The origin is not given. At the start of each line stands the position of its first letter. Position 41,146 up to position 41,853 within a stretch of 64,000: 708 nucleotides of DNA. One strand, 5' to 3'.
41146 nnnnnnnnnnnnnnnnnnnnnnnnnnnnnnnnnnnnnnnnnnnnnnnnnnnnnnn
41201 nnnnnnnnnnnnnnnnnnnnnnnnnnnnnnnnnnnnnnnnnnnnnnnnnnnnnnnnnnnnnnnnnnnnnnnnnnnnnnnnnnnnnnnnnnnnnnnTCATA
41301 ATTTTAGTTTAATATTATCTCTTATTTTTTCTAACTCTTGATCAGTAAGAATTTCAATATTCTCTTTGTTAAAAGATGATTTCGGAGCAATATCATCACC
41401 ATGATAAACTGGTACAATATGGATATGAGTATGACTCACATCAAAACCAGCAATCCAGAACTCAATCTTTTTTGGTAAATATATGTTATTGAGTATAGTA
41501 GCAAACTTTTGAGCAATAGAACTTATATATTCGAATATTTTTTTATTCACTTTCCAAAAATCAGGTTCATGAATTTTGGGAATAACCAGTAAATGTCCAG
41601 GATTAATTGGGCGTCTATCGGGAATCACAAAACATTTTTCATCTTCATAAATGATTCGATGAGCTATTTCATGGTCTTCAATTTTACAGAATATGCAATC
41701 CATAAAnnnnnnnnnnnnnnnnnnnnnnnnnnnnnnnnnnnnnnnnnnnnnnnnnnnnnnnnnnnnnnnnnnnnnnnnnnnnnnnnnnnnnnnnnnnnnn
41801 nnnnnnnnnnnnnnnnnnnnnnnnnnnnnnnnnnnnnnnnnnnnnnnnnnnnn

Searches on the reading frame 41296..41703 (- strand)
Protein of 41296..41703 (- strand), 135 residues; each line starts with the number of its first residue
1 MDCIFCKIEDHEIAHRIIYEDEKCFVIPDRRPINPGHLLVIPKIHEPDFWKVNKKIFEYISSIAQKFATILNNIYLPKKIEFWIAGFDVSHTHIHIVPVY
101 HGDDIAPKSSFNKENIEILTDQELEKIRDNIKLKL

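Call 55: search_protein_families(library=pfam, proteins=[window:41296-41703:-], max_evalue=0.00001)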
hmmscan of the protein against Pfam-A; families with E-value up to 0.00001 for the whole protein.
window:41296-41703:- (135 aa): 3 families
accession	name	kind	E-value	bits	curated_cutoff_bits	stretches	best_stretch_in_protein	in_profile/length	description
PF01230.28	HIT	-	1.2e-15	58.4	21.5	1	12-101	3-97/98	HIT domain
PF11969.13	DcpS_C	-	3.1e-14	53.9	24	1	3-99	2-102/114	Scavenger mRNA decapping enzyme C-term binding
PF04677.20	CwfJ_C_1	-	5.1e-06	26.8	21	1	2-101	13-111/122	Protein similar to CwfJ C-terminus 1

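Call 68: search_protein_families(library=ncbifam, proteins=[window:41296-41703:-], max_evalue=0.00001)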
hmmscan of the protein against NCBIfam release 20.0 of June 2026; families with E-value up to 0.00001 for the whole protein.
window:41296-41703:- (135 aa): 1 family
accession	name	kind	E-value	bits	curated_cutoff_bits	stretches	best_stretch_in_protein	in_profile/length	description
NF045834.1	M_plasma_HinT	exception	4.2e-16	59.7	130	1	4-100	1-102/102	histidine triad protein HinT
